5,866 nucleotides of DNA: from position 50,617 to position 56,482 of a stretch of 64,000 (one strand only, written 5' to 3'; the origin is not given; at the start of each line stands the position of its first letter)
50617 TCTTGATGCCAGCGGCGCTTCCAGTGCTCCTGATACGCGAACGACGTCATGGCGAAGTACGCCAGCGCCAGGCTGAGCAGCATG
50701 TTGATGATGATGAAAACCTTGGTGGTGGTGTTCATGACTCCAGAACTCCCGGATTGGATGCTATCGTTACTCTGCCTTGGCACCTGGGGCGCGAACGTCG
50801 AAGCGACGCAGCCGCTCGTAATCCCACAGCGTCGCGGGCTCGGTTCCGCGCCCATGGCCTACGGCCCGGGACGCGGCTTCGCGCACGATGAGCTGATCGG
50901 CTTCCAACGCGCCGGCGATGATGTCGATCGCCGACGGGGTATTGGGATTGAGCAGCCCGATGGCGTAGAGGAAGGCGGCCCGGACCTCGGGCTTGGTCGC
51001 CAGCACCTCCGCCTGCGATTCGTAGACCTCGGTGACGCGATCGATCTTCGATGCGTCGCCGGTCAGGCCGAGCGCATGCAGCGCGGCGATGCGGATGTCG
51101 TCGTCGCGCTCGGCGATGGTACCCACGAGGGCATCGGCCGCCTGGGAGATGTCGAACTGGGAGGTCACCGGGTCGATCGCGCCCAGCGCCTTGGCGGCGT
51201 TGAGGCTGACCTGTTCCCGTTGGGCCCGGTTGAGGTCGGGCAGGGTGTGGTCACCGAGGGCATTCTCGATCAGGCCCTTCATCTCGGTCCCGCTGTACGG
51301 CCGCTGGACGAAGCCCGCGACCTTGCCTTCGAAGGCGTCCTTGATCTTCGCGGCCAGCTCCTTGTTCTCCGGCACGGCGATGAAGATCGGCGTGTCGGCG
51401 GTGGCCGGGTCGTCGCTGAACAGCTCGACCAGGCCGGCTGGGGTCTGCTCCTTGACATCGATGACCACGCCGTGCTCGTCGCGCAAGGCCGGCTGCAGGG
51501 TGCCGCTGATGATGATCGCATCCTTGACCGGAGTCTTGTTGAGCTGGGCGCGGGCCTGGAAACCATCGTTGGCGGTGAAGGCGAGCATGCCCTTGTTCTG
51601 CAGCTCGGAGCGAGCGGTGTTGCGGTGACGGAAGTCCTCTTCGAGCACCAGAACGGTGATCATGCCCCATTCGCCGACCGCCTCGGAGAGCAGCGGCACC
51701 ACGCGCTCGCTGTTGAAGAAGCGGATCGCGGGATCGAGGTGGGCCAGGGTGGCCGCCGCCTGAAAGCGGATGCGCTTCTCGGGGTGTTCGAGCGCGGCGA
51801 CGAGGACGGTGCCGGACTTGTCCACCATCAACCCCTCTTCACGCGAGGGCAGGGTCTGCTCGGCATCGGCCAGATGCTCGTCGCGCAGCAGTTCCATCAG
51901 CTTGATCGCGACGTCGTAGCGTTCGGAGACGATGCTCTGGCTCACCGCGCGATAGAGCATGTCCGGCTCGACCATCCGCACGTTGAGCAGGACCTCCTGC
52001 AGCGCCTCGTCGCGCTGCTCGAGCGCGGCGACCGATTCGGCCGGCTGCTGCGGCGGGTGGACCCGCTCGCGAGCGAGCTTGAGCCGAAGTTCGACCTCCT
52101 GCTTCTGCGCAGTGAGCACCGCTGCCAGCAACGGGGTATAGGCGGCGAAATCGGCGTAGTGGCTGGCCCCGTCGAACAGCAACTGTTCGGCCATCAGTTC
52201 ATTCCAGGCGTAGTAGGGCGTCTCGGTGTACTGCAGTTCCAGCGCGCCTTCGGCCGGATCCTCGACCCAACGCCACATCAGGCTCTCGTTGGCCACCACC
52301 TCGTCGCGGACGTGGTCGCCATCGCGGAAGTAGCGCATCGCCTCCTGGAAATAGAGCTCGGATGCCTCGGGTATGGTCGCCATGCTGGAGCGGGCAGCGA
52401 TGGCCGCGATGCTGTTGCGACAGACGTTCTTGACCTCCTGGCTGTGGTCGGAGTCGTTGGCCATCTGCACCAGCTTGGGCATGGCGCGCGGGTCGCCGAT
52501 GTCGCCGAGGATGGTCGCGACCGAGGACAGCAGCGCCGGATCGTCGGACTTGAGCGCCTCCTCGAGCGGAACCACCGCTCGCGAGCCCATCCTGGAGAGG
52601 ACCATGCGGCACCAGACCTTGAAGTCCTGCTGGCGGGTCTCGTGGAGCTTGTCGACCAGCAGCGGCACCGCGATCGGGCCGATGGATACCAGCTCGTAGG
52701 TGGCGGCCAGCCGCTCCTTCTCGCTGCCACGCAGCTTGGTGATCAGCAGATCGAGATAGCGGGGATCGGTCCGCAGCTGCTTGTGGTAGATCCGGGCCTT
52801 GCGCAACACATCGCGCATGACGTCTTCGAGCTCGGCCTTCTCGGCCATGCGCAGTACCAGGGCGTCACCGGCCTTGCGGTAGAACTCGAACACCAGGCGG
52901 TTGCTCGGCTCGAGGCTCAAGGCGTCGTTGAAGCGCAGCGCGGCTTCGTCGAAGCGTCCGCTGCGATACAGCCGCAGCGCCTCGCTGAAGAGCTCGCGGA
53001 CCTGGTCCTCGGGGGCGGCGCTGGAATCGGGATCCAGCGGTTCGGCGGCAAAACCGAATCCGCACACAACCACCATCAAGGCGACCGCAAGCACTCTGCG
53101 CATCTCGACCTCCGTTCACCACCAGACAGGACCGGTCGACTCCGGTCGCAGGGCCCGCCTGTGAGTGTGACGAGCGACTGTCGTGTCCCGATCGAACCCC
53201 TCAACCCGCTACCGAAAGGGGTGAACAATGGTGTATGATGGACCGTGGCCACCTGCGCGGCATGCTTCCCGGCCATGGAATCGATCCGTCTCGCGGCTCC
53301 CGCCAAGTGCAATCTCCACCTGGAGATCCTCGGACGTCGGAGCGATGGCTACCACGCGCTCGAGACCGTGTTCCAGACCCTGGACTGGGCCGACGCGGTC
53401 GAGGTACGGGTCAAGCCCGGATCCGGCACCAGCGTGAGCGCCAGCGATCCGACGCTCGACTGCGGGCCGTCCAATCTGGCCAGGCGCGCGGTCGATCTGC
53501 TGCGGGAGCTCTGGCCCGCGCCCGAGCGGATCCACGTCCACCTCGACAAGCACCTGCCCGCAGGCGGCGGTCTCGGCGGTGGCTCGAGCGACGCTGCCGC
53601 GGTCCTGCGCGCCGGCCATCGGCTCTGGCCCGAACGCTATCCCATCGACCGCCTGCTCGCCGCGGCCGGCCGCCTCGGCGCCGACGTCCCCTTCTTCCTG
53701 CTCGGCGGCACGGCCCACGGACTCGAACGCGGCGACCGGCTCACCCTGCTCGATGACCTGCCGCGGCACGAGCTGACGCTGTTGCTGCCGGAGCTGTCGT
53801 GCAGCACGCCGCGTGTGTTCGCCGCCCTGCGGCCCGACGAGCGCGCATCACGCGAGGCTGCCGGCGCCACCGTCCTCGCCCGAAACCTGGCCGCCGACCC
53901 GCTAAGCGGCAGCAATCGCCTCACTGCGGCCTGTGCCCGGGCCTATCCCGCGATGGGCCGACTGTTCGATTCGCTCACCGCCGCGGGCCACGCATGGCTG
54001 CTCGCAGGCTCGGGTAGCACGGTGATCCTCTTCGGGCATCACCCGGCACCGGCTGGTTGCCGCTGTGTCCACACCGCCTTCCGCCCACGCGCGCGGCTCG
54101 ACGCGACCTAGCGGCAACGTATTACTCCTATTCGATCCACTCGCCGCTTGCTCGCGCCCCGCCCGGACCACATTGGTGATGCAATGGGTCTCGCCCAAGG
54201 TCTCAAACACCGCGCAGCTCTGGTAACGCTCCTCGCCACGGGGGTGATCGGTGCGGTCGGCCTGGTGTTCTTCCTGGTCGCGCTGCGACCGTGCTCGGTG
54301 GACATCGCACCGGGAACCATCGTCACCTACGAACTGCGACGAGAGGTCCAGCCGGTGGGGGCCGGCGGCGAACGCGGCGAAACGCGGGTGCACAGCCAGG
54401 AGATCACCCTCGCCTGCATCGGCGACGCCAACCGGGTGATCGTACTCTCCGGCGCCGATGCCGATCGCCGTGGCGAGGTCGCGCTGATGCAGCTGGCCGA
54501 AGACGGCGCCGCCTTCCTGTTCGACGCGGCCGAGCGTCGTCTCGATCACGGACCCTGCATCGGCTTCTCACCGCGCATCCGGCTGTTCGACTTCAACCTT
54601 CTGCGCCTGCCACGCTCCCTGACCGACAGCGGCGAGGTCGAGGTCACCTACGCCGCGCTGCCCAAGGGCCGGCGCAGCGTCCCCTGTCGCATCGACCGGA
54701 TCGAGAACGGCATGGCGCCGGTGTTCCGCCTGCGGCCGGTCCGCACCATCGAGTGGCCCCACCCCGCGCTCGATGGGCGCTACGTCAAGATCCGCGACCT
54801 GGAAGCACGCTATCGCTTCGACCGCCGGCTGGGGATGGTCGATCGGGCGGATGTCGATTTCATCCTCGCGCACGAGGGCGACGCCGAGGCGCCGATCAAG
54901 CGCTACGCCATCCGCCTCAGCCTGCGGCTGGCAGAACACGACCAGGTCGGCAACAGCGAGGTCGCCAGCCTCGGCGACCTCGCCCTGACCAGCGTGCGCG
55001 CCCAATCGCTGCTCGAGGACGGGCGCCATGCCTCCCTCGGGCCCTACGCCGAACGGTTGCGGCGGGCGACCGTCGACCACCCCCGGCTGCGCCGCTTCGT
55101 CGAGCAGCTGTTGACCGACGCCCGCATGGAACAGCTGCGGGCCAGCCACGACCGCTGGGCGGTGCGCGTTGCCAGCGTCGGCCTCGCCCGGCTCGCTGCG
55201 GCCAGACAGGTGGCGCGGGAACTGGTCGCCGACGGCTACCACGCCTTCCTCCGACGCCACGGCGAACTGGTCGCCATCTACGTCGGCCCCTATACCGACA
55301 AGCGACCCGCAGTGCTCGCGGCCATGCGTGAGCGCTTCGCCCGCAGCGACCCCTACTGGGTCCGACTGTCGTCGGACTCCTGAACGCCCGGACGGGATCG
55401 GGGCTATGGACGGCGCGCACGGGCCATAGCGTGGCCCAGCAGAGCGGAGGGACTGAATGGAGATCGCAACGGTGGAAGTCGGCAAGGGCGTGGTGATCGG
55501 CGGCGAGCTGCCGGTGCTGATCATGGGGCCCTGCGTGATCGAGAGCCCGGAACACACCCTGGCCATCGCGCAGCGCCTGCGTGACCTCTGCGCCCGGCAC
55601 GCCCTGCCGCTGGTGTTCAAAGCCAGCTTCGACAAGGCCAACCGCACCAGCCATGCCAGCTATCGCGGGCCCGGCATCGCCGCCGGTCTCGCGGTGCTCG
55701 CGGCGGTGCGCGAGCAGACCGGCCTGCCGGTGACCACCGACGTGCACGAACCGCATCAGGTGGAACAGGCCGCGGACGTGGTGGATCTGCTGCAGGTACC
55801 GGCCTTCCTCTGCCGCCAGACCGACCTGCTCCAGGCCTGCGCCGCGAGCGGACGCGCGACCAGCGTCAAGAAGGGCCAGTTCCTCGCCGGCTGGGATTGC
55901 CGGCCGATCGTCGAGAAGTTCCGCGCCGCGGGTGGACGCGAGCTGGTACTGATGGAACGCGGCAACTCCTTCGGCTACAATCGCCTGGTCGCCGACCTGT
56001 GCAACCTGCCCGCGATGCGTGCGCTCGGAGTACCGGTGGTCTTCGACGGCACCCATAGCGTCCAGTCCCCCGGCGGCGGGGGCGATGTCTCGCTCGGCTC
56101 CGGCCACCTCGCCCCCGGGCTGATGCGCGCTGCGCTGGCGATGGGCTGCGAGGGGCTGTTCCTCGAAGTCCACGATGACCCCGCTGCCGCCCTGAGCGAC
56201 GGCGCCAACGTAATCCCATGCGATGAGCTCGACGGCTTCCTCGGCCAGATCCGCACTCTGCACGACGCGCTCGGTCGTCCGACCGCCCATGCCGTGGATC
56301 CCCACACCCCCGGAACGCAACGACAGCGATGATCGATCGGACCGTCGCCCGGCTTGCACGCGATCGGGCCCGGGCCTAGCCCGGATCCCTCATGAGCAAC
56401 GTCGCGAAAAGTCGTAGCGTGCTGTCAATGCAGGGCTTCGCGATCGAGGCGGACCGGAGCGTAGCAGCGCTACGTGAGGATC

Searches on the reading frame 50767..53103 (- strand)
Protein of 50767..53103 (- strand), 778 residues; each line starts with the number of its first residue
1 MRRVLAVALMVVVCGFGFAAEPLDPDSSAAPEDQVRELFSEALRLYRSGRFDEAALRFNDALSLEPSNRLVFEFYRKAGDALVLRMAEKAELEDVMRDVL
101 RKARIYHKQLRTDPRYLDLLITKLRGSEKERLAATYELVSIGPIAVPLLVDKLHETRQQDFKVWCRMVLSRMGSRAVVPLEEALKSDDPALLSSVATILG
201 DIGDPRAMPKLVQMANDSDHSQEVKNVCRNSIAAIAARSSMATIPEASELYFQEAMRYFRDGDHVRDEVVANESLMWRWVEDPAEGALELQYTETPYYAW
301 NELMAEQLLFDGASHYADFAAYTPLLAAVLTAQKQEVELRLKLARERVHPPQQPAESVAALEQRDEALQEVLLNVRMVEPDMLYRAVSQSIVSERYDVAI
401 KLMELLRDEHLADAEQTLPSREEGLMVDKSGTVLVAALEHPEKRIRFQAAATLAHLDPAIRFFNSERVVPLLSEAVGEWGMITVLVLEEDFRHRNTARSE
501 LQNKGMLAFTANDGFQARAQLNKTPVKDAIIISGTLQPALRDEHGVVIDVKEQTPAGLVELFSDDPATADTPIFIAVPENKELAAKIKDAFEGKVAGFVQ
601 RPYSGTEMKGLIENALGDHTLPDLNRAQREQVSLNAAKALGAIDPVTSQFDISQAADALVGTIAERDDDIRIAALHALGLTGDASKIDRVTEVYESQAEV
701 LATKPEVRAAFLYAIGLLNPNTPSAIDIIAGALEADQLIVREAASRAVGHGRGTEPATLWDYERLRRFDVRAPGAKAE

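Call 25: search_protein_families(library=pfam, proteins=[window:50767-53103:-], max_evalue=0.001)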
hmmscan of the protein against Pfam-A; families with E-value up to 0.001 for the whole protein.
window:50767-53103:- (778 aa): 5 families
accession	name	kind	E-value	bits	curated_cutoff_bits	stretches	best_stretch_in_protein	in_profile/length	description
PF13646.12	HEAT_2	-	8.2e-23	80.9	27.7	2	147-228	2-83/88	HEAT repeats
PF13513.12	HEAT_EZ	-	5.3e-07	30.5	27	0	705-749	1-53/55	HEAT-like repeat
PF03130.22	HEAT_PBS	-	2.8e-06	27.7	20.9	0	194-217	4-27/27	PBS lyase HEAT-like repeat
PF02985.28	HEAT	-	2.5e-05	24.6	23.5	0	434-456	5-27/31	HEAT repeat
PF07719.23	TPR_2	-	0.00019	21.8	27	0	37-68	3-34/34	Tetratricopeptide repeat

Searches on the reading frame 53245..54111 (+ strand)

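Call 87: search_protein_families(library=pfam, proteins=[window:53245-54111:+], max_evalue=0.001)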
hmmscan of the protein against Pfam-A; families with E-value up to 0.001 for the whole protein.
window:53245-54111:+ (288 aa): 2 families
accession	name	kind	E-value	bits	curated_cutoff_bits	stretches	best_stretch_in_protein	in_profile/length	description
PF00288.32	GHMP_kinases_N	-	3.7e-15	56.4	22.3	1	77-155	1-87/87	GHMP kinases N terminal domain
PF08544.19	GHMP_kinases_C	-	0.0006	20.6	21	0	221-268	20-70/85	GHMP kinases C terminal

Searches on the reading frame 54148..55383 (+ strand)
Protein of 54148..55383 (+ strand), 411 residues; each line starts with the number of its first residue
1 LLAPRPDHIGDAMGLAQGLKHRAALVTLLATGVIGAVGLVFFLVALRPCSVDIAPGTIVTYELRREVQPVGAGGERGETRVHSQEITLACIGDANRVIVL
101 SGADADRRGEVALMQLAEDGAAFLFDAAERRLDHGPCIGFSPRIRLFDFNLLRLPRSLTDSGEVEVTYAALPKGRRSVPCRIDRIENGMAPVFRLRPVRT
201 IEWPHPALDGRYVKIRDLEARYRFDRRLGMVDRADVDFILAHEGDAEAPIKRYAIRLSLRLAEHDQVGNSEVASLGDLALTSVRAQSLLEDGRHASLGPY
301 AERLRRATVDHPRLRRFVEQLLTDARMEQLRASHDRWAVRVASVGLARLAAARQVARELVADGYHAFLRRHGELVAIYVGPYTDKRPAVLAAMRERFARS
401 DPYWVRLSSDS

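Call 25: search_protein_families(library=pfam, proteins=[window:54148-55383:+], max_evalue=0.001)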
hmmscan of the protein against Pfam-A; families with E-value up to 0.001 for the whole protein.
window:54148-55383:+ (411 aa): 1 family
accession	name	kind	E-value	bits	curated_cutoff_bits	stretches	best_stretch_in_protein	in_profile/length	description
PF05036.18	SPOR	-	0.00087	20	21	0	334-388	2-57/76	SPOR domain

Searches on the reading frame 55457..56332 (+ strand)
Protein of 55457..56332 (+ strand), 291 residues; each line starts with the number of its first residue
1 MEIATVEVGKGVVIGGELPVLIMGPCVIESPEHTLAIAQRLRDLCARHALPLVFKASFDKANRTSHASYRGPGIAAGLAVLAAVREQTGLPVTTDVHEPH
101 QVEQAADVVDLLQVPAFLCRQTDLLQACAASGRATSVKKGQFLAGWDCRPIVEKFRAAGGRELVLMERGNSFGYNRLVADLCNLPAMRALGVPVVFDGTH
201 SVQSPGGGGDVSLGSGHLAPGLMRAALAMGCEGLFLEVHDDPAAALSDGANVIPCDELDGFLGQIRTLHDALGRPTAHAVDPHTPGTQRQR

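Call 87: search_protein_families(library=pfam, proteins=[window:55457-56332:+], max_evalue=0.001)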
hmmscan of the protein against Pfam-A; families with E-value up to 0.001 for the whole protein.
window:55457-56332:+ (291 aa): 1 family
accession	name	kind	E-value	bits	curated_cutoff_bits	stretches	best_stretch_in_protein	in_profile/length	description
PF00793.26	DAHP_synth_1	-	3.2e-60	203.7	25.5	1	7-264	5-260/270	DAHP synthetase I family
